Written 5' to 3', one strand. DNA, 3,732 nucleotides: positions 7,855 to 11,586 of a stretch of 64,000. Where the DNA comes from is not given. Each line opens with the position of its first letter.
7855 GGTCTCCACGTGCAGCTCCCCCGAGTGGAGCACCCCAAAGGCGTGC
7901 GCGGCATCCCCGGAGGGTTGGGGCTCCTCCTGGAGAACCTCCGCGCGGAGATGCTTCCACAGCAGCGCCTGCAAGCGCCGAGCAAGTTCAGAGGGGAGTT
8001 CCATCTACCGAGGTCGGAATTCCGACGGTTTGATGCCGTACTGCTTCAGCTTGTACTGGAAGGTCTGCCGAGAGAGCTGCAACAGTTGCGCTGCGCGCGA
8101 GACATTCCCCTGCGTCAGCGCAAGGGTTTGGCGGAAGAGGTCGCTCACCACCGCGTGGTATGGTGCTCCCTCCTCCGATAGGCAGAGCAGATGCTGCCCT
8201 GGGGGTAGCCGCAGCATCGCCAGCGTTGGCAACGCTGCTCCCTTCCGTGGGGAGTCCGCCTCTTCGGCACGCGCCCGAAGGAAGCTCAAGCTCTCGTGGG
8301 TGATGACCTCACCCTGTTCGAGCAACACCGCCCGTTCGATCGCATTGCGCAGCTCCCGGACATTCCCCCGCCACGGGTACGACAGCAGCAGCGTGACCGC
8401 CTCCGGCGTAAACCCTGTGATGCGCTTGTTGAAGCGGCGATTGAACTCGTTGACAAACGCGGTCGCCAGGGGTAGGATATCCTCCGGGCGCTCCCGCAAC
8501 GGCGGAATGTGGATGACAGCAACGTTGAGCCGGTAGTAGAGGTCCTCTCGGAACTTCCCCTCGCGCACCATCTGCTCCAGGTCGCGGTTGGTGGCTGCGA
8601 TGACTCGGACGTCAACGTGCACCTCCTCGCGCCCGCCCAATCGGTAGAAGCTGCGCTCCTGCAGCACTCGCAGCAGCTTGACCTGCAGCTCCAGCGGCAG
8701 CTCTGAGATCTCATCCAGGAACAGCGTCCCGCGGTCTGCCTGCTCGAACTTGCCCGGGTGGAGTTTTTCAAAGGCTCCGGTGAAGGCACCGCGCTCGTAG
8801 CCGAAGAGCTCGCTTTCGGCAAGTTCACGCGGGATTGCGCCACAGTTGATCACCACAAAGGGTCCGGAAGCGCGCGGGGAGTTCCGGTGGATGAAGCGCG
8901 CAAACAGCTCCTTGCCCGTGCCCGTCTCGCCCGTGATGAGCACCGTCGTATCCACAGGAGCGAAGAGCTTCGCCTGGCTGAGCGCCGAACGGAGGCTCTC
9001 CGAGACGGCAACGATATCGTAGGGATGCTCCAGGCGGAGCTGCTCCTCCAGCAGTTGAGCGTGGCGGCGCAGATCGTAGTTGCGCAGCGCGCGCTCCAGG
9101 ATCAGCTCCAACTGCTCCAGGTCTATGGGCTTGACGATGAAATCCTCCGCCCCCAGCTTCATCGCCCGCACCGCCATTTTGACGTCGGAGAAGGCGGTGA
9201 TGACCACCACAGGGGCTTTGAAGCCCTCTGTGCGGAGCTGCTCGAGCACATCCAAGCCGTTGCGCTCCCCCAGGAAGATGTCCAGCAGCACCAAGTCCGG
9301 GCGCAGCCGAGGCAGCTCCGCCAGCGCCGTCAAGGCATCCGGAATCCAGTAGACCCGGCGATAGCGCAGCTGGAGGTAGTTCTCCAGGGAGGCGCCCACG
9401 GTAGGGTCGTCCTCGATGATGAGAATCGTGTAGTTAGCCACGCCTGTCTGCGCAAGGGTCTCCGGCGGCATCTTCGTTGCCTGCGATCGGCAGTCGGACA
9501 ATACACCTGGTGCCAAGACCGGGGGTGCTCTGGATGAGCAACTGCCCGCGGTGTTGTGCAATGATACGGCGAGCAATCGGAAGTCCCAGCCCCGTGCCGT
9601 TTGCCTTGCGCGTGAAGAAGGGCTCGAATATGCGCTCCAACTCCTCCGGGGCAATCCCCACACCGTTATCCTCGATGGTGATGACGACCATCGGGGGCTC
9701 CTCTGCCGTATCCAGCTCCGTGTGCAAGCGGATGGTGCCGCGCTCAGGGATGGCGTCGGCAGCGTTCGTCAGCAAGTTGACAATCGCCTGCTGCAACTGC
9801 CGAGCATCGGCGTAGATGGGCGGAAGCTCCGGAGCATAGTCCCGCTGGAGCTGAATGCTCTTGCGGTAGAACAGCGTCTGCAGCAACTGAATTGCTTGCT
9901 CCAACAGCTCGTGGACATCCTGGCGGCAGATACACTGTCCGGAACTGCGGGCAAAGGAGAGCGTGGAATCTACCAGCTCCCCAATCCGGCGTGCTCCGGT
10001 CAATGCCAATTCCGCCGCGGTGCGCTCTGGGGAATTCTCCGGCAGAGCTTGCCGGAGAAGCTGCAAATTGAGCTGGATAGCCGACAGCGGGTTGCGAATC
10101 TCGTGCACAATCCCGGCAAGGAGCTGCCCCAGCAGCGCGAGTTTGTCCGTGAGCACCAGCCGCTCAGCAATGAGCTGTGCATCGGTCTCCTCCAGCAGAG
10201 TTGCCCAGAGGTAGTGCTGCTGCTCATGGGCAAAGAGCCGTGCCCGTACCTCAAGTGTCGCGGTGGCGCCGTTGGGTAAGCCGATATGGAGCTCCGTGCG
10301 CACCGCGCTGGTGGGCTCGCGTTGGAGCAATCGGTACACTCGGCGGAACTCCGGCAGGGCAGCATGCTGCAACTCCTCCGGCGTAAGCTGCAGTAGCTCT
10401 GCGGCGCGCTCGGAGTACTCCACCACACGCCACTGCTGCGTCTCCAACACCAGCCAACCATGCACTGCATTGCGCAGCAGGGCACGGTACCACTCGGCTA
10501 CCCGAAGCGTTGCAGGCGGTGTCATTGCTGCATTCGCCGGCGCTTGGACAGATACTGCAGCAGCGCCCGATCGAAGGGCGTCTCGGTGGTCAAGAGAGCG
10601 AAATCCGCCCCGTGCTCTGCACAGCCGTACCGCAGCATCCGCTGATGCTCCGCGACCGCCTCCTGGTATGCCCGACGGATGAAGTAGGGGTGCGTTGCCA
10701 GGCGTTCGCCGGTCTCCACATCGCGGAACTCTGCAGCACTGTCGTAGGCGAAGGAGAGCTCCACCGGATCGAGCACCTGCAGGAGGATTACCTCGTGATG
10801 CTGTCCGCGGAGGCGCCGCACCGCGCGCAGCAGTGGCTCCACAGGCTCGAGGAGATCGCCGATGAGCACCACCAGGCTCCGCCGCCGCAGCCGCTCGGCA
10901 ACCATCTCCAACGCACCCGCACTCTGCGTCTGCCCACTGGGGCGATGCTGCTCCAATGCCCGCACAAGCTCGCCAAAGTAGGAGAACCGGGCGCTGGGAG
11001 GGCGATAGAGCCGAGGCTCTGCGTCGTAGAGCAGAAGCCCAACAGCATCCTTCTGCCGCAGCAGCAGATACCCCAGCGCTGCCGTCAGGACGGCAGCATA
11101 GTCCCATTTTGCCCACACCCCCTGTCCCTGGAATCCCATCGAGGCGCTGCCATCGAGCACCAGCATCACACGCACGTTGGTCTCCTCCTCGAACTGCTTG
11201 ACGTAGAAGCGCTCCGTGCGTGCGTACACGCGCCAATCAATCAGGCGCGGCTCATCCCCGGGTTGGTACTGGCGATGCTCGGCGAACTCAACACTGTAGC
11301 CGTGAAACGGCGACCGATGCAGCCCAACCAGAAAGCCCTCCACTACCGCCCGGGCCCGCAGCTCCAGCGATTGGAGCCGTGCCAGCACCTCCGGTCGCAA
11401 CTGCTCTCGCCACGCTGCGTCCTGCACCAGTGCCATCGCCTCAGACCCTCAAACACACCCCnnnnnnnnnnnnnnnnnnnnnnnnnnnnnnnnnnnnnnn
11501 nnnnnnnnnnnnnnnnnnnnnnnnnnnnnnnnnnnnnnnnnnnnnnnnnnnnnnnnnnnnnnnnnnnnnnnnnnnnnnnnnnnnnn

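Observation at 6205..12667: Compact six-gene operon ybdK-DUF58-PAS kinase-sigma54 regulator-DUF342(FapA-like)-cheR: an undescribed signalling module, possibly a flagellar FlrB/FlrC analogue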

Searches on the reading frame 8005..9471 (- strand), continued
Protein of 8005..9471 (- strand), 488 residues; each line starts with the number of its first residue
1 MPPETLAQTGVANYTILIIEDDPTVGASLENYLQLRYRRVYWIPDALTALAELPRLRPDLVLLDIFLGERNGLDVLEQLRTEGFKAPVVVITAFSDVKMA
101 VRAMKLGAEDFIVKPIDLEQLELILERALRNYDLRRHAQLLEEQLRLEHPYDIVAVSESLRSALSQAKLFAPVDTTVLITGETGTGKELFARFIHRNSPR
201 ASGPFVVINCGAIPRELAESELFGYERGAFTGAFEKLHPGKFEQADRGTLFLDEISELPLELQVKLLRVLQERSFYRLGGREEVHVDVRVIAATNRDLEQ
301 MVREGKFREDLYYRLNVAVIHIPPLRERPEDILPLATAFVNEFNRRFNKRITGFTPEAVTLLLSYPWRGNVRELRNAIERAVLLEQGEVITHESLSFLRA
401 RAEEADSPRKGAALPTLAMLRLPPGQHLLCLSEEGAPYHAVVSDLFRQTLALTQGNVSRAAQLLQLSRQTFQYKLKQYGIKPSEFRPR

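Call 79: search_protein_families(library=pfam, proteins=[L015:11511-12818:+, L014:11511-12059:+, L015:6764-8863:+], max_evalue=0.001)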
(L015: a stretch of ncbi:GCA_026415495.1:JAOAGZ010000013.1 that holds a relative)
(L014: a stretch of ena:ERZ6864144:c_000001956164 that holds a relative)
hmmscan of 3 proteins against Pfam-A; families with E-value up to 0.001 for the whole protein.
L015:11511-12818:+ (436 aa): 6 families
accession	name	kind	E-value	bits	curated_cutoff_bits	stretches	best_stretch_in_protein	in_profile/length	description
PF13646.12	HEAT_2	-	1.4e-27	96.2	27.7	2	102-175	2-76/88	HEAT repeats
PF02985.28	HEAT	-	1.6e-13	49.9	23.5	0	103-124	4-25/31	HEAT repeat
PF13513.12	HEAT_EZ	-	1.6e-08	35.3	27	0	102-126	31-55/55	HEAT-like repeat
PF03130.22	HEAT_PBS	-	8.5e-08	32.4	20.9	0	180-202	5-27/27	PBS lyase HEAT-like repeat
PF01602.26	Adaptin_N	-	9.5e-07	28.2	37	0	130-291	151-292/524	Adaptin N terminal region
PF00514.29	Arm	-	2.7e-06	27.7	20.6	0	34-60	11-37/41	Armadillo/beta-catenin-like repeat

L014:11511-12059:+ (183 aa): 0 families

L015:6764-8863:+ (700 aa): 11 families
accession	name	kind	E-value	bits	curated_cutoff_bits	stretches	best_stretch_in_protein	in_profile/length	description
PF13174.12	TPR_6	-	2.6e-16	59.5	26.3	1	552-584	2-33/33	Tetratricopeptide repeat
PF13432.12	TPR_16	-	5.6e-15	55.9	32.7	1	519-584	3-64/65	Tetratricopeptide repeat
PF13424.12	TPR_12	-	9.2e-11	42.2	30.1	0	235-297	3-70/77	Tetratricopeptide repeat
PF07719.23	TPR_2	-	2e-10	40.4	27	0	238-268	4-34/34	Tetratricopeptide repeat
PF13525.12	YfiO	-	5.5e-09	36.5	25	0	511-554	3-46/203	Outer membrane lipoprotein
PF14559.12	TPR_19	-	8.2e-08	32.9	25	1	245-303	1-56/68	Tetratricopeptide repeat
PF13428.12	TPR_14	-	8.3e-07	29.5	23.5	0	273-299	2-29/44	Tetratricopeptide repeat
PF22860.2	DUF7017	-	2.8e-05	24.6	27.5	1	209-264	44-100/141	Domain of unknown function (DUF7017)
PF25062.1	ARM_TT21_N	-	0.00014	22.1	40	1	274-453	29-199/222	Tetratricopeptide repeat protein 21 N-terminal ARM repeat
PF25064.1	ARM_TT21_5th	-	0.00039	21.2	27.8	0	241-303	7-66/117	TT21 fifth ARM repeats domain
PF09976.15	TPR_21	-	0.00098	19.3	25.5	0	204-255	82-133/193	Tetratricopeptide repeat-like domain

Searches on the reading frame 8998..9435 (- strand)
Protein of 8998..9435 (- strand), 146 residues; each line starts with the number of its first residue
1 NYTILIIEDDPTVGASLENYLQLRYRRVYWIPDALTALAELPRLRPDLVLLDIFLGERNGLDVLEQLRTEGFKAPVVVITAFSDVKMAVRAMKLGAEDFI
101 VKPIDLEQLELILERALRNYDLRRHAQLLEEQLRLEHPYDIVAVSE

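Call 73: find_related_loci(query=A3, collection=metagenome_contigs, flank=10000)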
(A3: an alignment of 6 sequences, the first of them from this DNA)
Query A3 (146 aa) in metagenome_contigs; peptide patterns used: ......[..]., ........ (x = any residue, [..] = any of these).
600 stretches matched a pattern (row limit reached: there are more); 338 encode a relative of the query (tblastn E <= 1e-3); the best 80 are kept; 80 distinct loci.
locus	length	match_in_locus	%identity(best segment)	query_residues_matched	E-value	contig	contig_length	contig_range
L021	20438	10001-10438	100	1-146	2e-93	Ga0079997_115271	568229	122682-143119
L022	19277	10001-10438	99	1-146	7e-93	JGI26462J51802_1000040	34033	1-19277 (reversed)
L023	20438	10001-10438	99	1-146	1e-92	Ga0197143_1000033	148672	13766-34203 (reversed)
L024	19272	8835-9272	77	1-146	1e-75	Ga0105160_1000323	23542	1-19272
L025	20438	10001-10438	76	1-146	1e-72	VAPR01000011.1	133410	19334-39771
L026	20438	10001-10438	73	1-146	2e-70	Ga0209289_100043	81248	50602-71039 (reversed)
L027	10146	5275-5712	63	1-146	6e-58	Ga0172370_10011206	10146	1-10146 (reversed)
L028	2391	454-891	60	1-146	2e-56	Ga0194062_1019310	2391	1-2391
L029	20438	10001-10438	59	1-146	7e-56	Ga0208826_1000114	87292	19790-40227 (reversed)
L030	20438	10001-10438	59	1-146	1e-55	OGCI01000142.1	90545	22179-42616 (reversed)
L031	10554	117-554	59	1-146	1e-55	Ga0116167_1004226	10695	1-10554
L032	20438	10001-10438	59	1-146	6e-56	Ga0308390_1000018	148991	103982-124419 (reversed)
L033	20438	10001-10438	59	1-146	1e-55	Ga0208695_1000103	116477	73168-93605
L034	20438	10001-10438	60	1-146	3e-55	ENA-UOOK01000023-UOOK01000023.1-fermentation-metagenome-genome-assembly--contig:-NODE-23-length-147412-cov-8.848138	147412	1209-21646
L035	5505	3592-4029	62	1-146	1e-55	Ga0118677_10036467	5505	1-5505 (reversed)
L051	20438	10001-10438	58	1-146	2e-53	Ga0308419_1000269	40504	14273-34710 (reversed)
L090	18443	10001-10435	54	2-146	3e-42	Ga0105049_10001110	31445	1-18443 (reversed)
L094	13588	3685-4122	46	2-146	2e-38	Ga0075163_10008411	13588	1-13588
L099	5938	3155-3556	43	4-137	1e-30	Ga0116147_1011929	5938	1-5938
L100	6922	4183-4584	43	4-137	1e-30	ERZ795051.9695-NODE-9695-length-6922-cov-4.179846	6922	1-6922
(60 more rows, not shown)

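Call 79: search_protein_families(library=pfam, proteins=[L099:4550-5920:+, L090:11452-12363:+, L051:17509-18621:+, L099:1611-3125:+, L099:3134-4534:+], max_evalue=0.001)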
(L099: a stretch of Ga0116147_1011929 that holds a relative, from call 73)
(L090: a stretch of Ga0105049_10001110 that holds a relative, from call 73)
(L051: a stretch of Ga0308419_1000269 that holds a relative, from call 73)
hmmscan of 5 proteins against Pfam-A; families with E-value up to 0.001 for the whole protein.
L099:4550-5920:+ (457 aa): 3 families
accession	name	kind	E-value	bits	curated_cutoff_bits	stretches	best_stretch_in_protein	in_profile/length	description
PF03961.19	FapA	-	3.5e-47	161.7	31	1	178-445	2-272/272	Flagellar Assembly Protein A beta solenoid domain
PF20250.3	FapA_N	-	9.2e-30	103.7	27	1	4-166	1-173/178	Flagellar Assembly Protein A N-terminal region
PF03775.22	MinC_C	-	0.00029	21.2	33.2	1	194-222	14-42/102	Septum formation inhibitor MinC, C-terminal domain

L090:11452-12363:+ (304 aa): 1 family
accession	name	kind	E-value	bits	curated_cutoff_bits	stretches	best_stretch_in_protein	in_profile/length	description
PF03961.19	FapA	-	1.7e-12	48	31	1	47-295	19-272/272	Flagellar Assembly Protein A beta solenoid domain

L051:17509-18621:+ (371 aa): 2 families
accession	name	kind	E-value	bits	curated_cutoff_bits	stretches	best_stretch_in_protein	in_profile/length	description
PF01339.22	CheB_methylest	-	4.5e-59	199.5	24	1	185-359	1-172/174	CheB methylesterase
PF00072.30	Response_reg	-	2e-25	89.5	30.2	1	6-114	1-107/111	Response regulator receiver domain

L099:1611-3125:+ (505 aa): 8 families
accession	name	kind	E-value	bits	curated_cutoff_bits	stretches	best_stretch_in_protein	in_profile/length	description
PF02518.31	HATPase_c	-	3.8e-27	95.3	26.4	1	400-503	2-109/111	Histidine kinase-, DNA gyrase B-, and HSP90-like ATPase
PF00072.30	Response_reg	-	3.9e-22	78.9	30.2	1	3-115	1-110/111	Response regulator receiver domain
PF00512.31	HisKA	-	1e-12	48.3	26.9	1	293-353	3-62/66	His Kinase A (phospho-acceptor) domain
PF13426.13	PAS_9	-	1e-08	35.8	27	1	189-275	2-103/103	PAS domain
PF13188.13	PAS_8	-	7.6e-08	32.4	21.8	1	179-233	2-55/65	PAS domain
PF14501.12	HATPase_c_5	-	5.8e-07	29.8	22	1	403-490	5-91/102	GHKL domain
PF00989.32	PAS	-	1.5e-06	28.6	22.6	1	179-245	2-70/113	PAS fold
PF08448.16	PAS_4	-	0.00025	21.7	23.1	0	184-275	1-107/110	PAS fold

L099:3134-4534:+ (467 aa): 8 families
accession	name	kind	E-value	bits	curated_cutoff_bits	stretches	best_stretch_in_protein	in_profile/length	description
PF00158.32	Sigma54_activat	-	5.7e-69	231.5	20.2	1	148-315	1-167/168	Sigma-54 interaction domain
PF00072.30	Response_reg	-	2.9e-27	95.5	30.2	1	8-117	1-110/111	Response regulator receiver domain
PF25601.1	AAA_lid_14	-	3.5e-23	81.6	27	1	321-390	1-70/87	AAA+ ATPase lid domain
PF14532.12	Sigma54_activ_2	-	9.1e-19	68.5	25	1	149-320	1-138/138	Sigma-54 interaction domain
PF02954.25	HTH_8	-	3e-09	36.9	22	1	423-456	8-41/42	Bacterial regulatory protein, Fis family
PF07728.20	AAA_5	-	3.7e-09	37.1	22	1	172-292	2-124/139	AAA domain (dynein-related subfamily)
PF00004.35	AAA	-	1.6e-06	29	21.2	1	172-309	1-130/131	ATPase family associated with various cellular activities (AAA)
PF07724.20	AAA_2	-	0.00072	20.1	27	0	170-301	4-135/166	AAA domain (Cdc48 subfamily)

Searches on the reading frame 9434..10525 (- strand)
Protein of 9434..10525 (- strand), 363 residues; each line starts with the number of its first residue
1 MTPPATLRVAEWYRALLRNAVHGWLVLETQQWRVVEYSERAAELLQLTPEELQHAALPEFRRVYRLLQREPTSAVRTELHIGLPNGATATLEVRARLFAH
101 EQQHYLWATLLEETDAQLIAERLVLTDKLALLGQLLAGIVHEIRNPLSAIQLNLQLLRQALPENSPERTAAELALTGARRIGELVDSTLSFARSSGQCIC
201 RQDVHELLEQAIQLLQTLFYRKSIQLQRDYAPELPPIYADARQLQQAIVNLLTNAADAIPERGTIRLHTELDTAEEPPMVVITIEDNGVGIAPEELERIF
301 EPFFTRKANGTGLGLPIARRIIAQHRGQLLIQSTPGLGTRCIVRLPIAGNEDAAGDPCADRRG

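Call 4: search_protein_families(library=pfam, proteins=[window:9437-10525:-], max_evalue=0.01)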
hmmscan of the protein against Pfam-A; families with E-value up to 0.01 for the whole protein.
seq(363 aa): 3 families
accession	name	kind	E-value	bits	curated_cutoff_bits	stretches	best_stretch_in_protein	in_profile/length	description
PF02518.31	HATPase_c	-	1.5e-27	96.6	26.4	1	240-347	2-109/111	Histidine kinase-, DNA gyrase B-, and HSP90-like ATPase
PF00512.31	HisKA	-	7.8e-14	51.9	26.9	1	132-194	2-63/66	His Kinase A (phospho-acceptor) domain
PF13589.12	HATPase_c_3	-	4e-05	24.1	25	1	244-303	3-57/137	Histidine kinase-, DNA gyrase B-, and HSP90-like ATPase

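Call 28: search_protein_families(library=ncbifam, proteins=[window:9434-10525:-], max_evalue=0.00001)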
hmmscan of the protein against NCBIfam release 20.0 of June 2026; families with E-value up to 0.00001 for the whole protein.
window:9434-10525:- (363 aa): 78 families (the best 25 are shown)
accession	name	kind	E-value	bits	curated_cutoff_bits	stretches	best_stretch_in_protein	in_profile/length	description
NF008468.0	PRK11360.1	equivalog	6.3e-69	232.9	646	1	15-351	272-612/616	two-component system sensor histidine kinase AtoS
NF007688.0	PRK10364.1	equivalog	4.1e-50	170.9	479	1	117-350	225-454/460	two-component system sensor histidine kinase ZraS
NF010411.0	PRK13837.1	equivalog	4.2e-44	150.7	647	1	113-355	431-683/828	two-component system VirA-like sensor kinase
NF052574.1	HisKinEspCMyxo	equivalog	3.1e-43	148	1200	1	40-352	324-642/785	serine histidine kinase EspC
NF038348.1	T2SS_HK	subfamily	5.3e-39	134.1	450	2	174-347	404-573/574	histidine kinase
NF008293.1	PRK11073.1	equivalog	3.5e-36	125.2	240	1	114-347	113-347/349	nitrogen regulation protein NR(II)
NF006800.0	PRK09303.1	equivalog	2e-35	122.5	342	1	110-349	129-379/383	histidine kinase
NF052573.1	HisKinEspAMyxo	equivalog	1.3e-34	119.3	1400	1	114-351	366-615/755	serine histidine kinase EspA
NF046026.1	HisKinCckACaul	equivalog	5.1e-34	117.4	1000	1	94-353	264-538/678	cell cycle histidine kinase CckA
NF046020.1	HisKinCckABruc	equivalog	1.8e-33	115.5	1000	1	110-347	458-707/868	cell cycle histidine kinase CckA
NF046044.1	PnpS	equivalog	5.1e-33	114.6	400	1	15-346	59-390/390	two-component system histidine kinase PnpS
NF047794.1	HisKinPtgB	equivalog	2.8e-30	105.2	1000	1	119-334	429-642/656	two-component system sensor histidine kinase PgtB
TIGR02966.1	phoR_proteo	equivalog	3.3e-30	105.2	334.2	1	41-341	35-329/333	phosphate regulon sensor histidine kinase PhoR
NF011874.0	PRK15347.1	equivalog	5.1e-30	104.2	852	1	136-348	402-615/921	two component system sensor kinase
NF053867.1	SprKinKinDBac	equivalog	2.2e-28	99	775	1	127-348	281-498/500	sporulation kinase KinD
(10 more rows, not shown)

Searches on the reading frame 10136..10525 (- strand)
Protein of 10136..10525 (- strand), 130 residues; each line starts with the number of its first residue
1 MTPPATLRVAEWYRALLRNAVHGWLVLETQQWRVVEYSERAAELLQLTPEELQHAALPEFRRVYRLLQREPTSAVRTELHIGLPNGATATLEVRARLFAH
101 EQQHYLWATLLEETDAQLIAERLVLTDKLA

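Call 101: search_protein_families(library=pfam, proteins=[window:10136-10525:-], max_evalue=5)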
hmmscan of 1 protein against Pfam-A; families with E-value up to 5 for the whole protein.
seq(130 aa): 3 families
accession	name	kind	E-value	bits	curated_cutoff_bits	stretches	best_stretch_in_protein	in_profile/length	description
PF00989.32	PAS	-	0.025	15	22.6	1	13-103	3-101/113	PAS fold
PF08446.17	PAS_2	-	0.048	14.8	21.4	1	23-70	16-58/107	PAS fold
PF13188.13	PAS_8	-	0.1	13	21.8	1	12-65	2-55/65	PAS domain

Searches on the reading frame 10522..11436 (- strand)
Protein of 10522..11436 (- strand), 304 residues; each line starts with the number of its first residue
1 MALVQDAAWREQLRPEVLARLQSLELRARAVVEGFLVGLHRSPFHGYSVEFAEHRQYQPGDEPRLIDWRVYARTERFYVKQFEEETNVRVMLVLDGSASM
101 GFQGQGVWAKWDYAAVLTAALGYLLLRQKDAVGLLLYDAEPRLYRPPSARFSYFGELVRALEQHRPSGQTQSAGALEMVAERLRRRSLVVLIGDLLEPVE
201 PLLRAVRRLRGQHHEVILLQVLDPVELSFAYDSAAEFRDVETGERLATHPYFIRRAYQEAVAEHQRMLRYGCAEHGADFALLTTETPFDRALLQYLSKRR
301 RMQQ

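Call 4: search_protein_families(library=pfam, proteins=[window:10522-11436:-], max_evalue=0.01)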
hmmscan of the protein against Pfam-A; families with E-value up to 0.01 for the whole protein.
window:10522-11436:- (304 aa): 3 families
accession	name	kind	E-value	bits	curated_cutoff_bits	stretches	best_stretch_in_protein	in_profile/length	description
PF01882.25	DUF58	-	1.1e-59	201.7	23.4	1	53-266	1-215/216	Protein of unknown function DUF58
PF13519.12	VWA_2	-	4.7e-10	40.5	27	1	90-194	1-105/107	von Willebrand factor type A domain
PF05762.20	VWA_CoxE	-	0.0023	17.9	26.4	0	166-224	126-190/222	VWA domain containing CoxE-like protein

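Call 28: search_protein_families(library=ncbifam, proteins=[window:10522-11436:-], max_evalue=0.00001)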
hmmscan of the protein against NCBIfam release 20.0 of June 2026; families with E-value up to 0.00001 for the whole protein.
window:10522-11436:- (304 aa): 0 families
